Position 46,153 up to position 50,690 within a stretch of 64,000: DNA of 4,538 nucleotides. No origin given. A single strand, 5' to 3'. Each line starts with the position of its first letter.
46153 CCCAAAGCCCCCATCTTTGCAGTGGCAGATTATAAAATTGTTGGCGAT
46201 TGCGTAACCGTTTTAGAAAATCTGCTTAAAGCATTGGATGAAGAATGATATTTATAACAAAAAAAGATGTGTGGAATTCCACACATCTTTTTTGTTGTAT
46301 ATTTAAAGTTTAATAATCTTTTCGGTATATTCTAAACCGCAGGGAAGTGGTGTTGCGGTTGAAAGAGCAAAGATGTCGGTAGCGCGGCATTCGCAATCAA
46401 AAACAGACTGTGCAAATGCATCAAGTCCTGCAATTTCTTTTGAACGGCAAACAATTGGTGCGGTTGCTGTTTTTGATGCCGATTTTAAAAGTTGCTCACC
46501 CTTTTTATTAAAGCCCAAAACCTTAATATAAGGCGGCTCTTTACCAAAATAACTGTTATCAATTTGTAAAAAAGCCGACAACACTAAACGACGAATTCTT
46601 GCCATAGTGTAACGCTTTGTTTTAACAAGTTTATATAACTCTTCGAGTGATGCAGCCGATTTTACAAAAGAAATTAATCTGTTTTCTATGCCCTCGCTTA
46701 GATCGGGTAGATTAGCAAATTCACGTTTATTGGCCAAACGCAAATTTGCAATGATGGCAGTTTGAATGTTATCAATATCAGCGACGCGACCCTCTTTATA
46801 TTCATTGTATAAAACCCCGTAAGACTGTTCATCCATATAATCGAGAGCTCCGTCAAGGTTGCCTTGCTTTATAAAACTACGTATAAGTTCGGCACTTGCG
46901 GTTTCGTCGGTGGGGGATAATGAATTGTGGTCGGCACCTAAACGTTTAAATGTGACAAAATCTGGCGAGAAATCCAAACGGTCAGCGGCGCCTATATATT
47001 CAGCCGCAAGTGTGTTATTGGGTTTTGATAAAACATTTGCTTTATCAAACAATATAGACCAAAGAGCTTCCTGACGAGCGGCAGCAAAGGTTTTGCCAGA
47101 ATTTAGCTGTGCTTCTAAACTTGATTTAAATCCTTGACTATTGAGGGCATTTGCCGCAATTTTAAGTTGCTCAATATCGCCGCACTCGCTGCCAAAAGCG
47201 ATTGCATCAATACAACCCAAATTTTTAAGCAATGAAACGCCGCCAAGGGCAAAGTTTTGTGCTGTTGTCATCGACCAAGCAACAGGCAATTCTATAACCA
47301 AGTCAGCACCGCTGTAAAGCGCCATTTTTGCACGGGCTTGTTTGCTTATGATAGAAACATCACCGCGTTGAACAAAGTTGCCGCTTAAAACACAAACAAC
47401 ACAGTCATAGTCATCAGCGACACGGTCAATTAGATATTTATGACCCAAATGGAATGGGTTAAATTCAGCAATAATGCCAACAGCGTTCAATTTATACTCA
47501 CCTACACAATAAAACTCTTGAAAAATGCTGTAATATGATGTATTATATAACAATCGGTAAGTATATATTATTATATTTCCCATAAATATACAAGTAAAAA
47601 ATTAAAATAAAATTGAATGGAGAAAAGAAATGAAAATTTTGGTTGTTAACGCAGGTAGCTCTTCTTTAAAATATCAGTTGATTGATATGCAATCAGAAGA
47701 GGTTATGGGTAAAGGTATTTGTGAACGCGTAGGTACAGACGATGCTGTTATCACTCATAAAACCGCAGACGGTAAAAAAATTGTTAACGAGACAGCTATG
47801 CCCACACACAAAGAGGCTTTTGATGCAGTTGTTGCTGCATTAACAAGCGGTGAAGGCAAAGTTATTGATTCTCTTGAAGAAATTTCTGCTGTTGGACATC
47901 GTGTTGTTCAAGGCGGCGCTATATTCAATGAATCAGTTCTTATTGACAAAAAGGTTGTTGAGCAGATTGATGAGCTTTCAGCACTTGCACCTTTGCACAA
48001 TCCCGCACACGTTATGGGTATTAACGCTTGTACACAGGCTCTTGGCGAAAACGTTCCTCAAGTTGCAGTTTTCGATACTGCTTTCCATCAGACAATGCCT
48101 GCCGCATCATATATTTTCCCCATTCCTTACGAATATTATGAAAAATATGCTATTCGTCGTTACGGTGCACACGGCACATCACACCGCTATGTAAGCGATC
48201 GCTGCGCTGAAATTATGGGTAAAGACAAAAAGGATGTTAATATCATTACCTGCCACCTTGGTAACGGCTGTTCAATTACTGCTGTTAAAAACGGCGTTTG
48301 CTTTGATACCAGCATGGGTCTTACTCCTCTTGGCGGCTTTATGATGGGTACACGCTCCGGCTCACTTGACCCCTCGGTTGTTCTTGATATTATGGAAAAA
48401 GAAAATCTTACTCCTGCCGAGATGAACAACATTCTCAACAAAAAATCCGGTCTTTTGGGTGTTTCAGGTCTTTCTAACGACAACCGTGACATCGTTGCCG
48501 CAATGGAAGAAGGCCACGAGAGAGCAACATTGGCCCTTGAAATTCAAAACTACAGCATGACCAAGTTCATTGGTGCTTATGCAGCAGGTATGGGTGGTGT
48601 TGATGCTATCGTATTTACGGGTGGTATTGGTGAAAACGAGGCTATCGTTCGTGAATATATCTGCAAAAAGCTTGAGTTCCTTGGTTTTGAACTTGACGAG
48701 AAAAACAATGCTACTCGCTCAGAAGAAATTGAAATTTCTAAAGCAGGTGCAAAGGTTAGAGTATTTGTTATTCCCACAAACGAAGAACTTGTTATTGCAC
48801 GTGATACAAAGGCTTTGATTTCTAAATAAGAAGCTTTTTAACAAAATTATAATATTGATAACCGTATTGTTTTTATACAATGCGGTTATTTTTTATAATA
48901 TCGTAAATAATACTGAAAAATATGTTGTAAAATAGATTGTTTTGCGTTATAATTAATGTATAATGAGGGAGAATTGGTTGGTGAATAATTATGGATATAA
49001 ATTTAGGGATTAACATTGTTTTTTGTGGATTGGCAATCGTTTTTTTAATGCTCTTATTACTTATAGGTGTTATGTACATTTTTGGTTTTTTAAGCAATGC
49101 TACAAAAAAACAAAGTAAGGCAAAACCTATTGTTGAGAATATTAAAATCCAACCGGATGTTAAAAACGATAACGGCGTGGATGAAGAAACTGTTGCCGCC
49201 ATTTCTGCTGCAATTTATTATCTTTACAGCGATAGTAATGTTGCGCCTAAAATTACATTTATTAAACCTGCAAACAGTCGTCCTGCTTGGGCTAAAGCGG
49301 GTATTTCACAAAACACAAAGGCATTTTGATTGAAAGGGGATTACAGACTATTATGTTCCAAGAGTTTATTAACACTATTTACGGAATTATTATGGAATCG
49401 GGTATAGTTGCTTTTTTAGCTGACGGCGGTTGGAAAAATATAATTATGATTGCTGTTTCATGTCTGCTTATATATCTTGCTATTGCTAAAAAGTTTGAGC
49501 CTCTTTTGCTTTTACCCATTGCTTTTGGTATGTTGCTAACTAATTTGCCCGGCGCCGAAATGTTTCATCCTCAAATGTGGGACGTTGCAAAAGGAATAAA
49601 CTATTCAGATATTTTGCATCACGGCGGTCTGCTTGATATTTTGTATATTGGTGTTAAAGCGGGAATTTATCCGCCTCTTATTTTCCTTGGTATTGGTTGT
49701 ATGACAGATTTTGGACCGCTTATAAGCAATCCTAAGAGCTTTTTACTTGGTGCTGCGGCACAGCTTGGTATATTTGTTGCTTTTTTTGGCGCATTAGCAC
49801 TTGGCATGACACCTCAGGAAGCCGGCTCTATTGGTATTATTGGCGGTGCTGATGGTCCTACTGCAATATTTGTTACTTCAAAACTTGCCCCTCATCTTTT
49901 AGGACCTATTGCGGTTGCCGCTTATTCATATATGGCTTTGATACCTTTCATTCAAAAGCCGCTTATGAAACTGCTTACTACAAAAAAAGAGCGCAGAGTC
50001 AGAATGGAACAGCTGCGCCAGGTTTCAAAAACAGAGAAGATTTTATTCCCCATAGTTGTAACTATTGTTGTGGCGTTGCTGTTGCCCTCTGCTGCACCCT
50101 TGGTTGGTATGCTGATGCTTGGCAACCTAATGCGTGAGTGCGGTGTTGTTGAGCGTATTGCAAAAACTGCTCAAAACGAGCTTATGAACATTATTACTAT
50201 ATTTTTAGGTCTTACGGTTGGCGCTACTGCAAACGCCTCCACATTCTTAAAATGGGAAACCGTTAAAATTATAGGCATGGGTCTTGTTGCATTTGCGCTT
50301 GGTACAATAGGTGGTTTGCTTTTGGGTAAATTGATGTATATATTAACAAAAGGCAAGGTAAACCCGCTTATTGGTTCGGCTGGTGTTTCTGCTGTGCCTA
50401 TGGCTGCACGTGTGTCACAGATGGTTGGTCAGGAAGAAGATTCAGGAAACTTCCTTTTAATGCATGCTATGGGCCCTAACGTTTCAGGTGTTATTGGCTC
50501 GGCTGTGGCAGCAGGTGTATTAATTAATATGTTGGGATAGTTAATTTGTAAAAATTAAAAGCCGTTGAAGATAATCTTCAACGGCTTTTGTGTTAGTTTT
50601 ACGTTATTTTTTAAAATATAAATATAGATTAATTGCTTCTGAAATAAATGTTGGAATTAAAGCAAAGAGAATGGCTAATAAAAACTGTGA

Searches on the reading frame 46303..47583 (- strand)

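Call 7: search_protein_families(library=ncbifam, proteins=[window:46303-47583:-])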
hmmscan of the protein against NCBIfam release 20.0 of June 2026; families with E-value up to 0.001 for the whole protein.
window:46303-47583:- (426 aa): 3 families
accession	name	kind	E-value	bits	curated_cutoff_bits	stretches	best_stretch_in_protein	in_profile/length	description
NF010191.0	PRK13670.1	equivalog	6.1e-98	328.6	360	1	33-410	2-374/392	nucleotidyltransferase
NF010192.0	PRK13671.1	equivalog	2.7e-46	158.5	238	1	34-342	2-297/298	nucleotidyltransferase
TIGR00125.1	cyt_tran_rel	domain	1.1e-05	25.5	27.7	1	40-87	7-55/65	adenylyltransferase/cytidyltransferase family protein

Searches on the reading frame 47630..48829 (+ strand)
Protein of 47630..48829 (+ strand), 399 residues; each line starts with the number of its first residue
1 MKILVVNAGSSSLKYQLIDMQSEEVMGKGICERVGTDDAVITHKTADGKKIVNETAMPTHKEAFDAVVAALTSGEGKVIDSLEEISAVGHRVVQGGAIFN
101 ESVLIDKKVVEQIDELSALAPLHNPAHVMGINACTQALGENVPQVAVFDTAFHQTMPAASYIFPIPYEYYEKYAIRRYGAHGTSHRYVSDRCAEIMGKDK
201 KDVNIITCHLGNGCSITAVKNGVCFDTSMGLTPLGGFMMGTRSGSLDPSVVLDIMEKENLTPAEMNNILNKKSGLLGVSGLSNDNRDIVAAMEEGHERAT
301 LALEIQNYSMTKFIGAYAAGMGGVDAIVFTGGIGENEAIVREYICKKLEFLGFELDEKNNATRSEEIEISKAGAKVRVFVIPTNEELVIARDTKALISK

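Call 7: search_protein_families(library=ncbifam, proteins=[window:47630-48829:+])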
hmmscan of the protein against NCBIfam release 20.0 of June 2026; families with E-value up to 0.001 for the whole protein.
window:47630-48829:+ (399 aa): 8 families
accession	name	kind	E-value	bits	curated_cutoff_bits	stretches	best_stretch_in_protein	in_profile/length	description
TIGR00016.1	ackA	subfamily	7.4e-158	525.5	293.4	1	1-397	4-404/405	acetate/propionate family kinase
NF009063.0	PRK12397.1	equivalog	4.9e-139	463.4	659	1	2-393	4-389/404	acetate/propionate family kinase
NF009045.0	PRK12379.1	equivalog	5.5e-123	410.7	580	1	3-395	7-391/402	propionate kinase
NF005520.0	PRK07157.1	equivalog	5.7e-123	411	561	1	1-397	3-398/400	acetate kinase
NF009099.0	PRK12440.1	equivalog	3.6e-118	395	693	1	3-396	6-396/397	acetate/propionate family kinase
NF005462.0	PRK07058.1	equivalog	2e-92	310.3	486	1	3-398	6-391/396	acetate/propionate family kinase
NF002834.0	PRK03011.1-5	subfamily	4.4e-31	108.3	222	1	176-351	150-323/357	butyrate kinase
TIGR02707.1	butyr_kinase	equivalog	7.1e-26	91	289.1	1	179-351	150-320/351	butyrate kinase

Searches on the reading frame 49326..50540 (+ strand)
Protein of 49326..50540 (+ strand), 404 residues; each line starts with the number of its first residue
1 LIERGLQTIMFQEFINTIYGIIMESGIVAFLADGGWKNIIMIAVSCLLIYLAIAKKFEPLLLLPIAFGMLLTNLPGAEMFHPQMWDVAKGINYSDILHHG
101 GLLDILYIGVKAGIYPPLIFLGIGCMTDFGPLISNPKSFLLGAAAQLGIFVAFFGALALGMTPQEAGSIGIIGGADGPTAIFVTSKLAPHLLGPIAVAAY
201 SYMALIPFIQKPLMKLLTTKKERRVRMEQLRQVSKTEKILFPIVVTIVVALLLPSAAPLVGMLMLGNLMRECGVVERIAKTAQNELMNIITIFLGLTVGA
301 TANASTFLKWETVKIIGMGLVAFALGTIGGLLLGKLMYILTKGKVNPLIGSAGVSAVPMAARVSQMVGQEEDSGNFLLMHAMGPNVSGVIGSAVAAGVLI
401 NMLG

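Call 7: search_protein_families(library=ncbifam, proteins=[window:49326-50540:+])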
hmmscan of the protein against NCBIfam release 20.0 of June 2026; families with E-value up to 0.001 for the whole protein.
window:49326-50540:+ (404 aa): 5 families
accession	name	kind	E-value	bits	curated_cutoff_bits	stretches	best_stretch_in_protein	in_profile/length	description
TIGR01109.1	Na_pump_decarbB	subfamily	2.8e-154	513.4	190.6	1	38-398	2-354/354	sodium ion-translocating decarboxylase subunit beta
NF012019.0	PRK15475.1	subfamily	1.4e-134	449.5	822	2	95-401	115-428/433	oxaloacetate decarboxylase subunit beta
NF012020.0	PRK15476.1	subfamily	3.4e-134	448.2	820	2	95-401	115-428/433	oxaloacetate decarboxylase subunit beta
NF012021.0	PRK15477.1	subfamily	4.8e-134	447.7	824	2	95-401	115-428/433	oxaloacetate decarboxylase subunit beta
TIGR03136.1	malonate_biotin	equivalog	1.3e-54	186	596.9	1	38-403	24-396/399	Na+-transporting malonate decarboxylase, carboxybiotin decarboxylase subunit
